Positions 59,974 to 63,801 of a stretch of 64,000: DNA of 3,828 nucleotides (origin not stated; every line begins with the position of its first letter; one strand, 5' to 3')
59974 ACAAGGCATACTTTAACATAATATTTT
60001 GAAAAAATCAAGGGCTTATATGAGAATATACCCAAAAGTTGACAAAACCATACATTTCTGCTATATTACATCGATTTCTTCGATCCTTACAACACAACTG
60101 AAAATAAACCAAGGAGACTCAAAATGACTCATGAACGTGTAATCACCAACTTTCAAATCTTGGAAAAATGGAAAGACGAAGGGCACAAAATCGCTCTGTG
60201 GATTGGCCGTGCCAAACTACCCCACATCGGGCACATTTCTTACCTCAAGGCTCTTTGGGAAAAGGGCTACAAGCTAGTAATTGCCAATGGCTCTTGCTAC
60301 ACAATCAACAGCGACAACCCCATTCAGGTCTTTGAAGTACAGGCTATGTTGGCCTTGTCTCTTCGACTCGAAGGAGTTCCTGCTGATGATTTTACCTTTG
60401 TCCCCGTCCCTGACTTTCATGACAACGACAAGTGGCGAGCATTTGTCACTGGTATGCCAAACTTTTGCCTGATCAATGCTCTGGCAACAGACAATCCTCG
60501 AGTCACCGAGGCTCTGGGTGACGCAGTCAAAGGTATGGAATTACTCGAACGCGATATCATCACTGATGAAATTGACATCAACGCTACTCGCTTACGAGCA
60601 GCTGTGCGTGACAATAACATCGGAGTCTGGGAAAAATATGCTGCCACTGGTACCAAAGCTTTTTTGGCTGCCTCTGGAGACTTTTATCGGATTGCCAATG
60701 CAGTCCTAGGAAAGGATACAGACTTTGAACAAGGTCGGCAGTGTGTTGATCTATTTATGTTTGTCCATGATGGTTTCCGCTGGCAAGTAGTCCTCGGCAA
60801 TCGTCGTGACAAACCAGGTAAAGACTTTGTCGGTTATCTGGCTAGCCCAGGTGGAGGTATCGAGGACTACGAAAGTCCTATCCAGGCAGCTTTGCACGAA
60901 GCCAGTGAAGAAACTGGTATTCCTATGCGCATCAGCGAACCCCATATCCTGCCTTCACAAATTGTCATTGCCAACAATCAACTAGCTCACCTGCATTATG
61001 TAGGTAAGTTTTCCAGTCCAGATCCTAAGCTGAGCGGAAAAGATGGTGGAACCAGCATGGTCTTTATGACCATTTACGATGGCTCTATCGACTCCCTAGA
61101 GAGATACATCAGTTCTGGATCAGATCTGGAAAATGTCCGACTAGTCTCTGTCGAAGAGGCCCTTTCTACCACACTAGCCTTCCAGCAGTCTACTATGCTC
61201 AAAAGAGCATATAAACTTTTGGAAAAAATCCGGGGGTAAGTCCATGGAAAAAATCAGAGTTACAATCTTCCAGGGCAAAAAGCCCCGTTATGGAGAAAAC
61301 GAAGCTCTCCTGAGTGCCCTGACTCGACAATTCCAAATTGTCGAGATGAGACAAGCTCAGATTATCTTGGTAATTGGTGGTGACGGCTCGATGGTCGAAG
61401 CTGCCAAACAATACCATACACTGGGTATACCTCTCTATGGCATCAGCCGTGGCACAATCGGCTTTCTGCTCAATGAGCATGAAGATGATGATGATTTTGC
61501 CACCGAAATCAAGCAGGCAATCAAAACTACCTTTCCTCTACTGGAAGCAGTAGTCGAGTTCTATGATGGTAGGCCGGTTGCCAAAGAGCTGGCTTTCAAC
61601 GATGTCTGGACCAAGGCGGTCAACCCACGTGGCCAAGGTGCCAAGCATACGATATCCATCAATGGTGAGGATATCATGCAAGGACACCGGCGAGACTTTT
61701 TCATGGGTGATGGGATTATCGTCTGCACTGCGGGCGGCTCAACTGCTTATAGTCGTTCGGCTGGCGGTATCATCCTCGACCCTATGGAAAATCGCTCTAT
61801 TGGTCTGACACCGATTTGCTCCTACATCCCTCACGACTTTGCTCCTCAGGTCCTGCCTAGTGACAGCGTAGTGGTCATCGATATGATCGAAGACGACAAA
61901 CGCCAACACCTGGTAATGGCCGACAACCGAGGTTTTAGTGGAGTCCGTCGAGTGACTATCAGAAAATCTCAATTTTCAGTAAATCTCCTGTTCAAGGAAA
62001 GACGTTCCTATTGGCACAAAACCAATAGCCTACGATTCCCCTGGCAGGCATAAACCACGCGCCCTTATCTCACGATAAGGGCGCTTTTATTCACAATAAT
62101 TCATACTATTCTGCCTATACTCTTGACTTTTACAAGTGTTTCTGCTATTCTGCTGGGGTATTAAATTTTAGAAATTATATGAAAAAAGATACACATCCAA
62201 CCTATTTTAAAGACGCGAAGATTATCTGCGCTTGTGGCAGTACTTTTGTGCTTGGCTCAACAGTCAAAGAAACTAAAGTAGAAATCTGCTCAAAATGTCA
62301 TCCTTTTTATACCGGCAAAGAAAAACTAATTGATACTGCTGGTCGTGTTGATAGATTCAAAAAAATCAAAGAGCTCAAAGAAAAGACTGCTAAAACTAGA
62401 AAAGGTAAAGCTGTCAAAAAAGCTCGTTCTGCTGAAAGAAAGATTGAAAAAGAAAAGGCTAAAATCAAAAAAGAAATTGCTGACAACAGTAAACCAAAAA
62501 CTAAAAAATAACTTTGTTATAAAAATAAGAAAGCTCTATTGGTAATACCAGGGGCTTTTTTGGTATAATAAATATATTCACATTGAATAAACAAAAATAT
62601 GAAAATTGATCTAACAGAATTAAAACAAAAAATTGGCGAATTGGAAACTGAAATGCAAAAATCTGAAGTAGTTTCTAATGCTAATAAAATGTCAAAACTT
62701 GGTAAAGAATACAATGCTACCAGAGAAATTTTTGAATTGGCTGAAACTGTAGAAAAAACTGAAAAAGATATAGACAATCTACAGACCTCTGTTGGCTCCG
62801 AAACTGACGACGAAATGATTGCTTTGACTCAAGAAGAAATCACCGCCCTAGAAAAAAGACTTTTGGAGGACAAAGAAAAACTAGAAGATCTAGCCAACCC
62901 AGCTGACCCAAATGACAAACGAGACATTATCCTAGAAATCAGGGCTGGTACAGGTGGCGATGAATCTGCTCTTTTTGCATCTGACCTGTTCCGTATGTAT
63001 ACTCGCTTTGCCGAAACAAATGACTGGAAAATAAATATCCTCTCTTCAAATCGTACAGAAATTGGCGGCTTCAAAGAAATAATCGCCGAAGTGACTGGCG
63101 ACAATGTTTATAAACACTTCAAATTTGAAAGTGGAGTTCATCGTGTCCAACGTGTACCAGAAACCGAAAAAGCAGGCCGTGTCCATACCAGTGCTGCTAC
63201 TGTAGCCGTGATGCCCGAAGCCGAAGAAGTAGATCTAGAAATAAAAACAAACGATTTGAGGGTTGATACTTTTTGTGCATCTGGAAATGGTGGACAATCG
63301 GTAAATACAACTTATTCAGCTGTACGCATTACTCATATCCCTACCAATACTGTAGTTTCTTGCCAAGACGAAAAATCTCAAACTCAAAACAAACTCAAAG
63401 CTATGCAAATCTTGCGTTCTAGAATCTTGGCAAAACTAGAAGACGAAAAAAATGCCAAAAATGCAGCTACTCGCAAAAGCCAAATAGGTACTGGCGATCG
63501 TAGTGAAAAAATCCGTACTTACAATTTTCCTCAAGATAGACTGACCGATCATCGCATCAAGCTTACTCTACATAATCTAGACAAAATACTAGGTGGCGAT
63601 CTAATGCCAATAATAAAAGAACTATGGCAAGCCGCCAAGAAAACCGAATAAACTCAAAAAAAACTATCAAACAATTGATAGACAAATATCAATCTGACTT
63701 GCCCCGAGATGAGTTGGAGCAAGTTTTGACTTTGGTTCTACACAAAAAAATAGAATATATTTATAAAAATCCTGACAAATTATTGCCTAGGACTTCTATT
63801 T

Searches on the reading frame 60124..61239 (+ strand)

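Call 60: search_protein_families(library=pfam, proteins=[window:60124-61239:+], max_evalue=0.001)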
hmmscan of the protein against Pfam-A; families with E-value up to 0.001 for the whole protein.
window:60124-61239:+ (371 aa): 1 family
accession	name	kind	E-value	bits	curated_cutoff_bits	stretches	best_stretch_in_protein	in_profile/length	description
PF00293.34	NUDIX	-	2.3e-09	37.8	21.1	1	219-360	16-132/134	NUDIX domain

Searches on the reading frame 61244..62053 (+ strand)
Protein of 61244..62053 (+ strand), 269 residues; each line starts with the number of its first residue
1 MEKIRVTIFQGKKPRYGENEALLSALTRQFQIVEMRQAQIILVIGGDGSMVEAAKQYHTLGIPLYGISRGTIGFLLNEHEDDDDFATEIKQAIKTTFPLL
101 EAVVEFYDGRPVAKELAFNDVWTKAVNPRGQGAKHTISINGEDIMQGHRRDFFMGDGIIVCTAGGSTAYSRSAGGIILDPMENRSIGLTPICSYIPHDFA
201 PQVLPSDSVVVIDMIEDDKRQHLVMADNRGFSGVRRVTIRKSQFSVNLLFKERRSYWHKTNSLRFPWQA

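Call 60: search_protein_families(library=pfam, proteins=[window:61244-62053:+], max_evalue=0.001)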
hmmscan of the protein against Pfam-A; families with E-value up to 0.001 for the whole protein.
window:61244-62053:+ (269 aa): 2 families
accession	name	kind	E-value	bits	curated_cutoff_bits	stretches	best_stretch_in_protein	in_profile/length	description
PF20143.4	NAD_kinase_C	-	3.4e-10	40.2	23.7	1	152-244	28-119/126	ATP-NAD kinase C-terminal domain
PF01513.26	NAD_kinase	-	4.6e-09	37.1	25.5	1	26-78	61-113/130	ATP-NAD kinase N-terminal domain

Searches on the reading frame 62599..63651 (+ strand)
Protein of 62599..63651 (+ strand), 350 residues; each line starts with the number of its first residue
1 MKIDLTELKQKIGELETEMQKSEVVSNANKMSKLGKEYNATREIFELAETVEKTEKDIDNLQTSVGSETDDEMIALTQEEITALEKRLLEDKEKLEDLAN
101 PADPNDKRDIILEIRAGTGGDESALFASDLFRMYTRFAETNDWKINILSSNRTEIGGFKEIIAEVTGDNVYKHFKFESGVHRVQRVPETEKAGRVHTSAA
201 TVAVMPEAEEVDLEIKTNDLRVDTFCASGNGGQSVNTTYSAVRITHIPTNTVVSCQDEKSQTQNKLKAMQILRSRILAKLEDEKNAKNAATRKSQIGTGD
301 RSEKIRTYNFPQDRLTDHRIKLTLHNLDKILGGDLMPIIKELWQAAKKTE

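Call 60: search_protein_families(library=pfam, proteins=[window:62599-63651:+], max_evalue=0.001)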
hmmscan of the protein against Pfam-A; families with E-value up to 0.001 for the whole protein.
window:62599-63651:+ (350 aa): 2 families
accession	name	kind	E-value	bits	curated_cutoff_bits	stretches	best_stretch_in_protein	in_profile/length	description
PF03462.23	PCRF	-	9e-68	228.3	24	1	8-202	1-194/194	PCRF domain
PF00472.26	RF-1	-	2.7e-40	137.4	35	1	209-319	1-116/116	RF-1 domain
